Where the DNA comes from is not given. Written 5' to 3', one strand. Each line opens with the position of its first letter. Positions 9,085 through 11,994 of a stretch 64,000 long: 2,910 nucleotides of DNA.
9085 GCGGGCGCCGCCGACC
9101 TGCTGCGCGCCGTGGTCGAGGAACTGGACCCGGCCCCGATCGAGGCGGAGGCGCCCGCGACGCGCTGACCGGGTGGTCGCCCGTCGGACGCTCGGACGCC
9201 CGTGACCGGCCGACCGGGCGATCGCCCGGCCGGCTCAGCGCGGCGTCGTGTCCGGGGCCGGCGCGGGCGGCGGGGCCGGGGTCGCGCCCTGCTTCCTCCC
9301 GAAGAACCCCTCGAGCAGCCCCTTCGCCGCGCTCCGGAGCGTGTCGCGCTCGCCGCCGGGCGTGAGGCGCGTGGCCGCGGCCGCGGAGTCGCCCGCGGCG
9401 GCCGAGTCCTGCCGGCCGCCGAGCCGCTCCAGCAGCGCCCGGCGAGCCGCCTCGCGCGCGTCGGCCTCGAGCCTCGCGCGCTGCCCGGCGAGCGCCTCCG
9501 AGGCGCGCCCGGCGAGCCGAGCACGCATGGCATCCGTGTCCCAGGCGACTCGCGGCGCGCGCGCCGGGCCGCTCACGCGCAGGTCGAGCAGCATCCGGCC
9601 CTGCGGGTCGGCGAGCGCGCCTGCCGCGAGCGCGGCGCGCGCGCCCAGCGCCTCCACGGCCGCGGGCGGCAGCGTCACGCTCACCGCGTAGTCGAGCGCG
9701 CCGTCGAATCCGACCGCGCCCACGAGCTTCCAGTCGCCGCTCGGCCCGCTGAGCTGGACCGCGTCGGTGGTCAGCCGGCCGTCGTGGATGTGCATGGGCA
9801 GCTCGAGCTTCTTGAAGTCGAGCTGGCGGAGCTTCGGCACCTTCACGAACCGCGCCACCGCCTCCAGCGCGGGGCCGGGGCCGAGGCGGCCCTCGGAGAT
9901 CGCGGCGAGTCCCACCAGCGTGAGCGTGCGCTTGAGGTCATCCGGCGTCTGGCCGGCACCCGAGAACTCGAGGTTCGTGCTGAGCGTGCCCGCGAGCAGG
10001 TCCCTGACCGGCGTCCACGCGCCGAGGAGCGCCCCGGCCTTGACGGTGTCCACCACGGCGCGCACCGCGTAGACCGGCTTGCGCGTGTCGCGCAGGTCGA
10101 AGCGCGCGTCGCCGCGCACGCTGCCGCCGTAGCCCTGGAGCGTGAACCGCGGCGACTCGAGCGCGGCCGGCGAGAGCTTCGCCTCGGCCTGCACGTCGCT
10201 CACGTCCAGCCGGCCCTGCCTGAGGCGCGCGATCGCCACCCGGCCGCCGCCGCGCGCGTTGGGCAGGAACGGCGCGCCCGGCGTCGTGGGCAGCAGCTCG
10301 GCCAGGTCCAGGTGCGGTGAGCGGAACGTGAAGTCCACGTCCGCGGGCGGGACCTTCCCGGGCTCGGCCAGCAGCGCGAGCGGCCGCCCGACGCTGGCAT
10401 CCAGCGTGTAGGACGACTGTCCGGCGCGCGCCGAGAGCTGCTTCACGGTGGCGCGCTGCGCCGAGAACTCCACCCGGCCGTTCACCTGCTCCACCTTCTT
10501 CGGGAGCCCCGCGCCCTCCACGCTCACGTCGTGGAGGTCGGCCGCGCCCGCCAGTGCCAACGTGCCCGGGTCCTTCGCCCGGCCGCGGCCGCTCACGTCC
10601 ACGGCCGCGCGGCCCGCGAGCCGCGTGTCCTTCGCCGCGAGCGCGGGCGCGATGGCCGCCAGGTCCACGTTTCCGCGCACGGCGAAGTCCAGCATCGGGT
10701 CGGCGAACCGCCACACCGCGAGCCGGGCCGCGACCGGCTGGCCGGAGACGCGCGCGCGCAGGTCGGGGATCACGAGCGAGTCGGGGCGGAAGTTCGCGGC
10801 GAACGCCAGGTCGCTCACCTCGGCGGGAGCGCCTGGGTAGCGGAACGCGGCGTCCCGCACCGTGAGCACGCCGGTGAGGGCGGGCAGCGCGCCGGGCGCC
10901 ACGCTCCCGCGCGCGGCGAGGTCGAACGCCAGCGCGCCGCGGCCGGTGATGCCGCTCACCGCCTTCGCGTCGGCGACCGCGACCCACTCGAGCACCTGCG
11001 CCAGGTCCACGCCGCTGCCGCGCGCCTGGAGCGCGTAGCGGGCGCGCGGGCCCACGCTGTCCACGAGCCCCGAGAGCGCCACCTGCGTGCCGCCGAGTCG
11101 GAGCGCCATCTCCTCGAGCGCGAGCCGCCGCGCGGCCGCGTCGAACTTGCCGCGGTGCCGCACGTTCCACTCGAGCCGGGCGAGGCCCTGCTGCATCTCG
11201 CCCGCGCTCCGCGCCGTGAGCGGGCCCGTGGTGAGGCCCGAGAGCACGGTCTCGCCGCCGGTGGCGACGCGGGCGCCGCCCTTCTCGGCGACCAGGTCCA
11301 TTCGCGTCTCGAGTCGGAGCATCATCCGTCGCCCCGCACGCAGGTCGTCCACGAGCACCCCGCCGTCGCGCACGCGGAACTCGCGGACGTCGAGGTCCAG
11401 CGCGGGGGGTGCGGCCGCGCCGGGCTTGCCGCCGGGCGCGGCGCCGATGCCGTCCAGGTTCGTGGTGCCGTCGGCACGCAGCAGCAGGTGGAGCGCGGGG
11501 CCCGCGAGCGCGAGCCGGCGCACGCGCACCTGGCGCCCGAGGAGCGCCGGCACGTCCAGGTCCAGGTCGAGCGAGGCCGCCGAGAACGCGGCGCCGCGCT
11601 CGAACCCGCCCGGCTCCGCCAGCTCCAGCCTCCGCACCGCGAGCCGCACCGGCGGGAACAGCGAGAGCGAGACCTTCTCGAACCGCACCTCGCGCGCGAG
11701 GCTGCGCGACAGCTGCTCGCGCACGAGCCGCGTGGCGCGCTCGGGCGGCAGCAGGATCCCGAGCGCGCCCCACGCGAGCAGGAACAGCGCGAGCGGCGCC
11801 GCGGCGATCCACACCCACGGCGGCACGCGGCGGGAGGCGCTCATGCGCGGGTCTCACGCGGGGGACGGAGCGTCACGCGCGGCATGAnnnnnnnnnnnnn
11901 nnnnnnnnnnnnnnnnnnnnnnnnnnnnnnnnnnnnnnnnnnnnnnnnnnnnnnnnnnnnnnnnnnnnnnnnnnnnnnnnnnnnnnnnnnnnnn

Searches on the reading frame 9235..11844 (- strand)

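Call 81: search_protein_families(library=pfam, proteins=[window:9235-11844:-], max_evalue=0.00001)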
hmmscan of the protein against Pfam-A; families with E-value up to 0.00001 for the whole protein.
window:9235-11844:- (869 aa): 3 families
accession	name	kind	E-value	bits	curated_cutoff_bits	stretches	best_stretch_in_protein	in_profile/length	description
PF05359.17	DUF748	-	9.9e-18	64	50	1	10-174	13-175/1037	Domain of Unknown Function (DUF748)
PF05170.20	AsmA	-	1.3e-16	61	29.8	1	13-185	7-192/607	AsmA family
PF13116.12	YhdP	-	1e-09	37.4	46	0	294-560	629-909/1224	YhdP protein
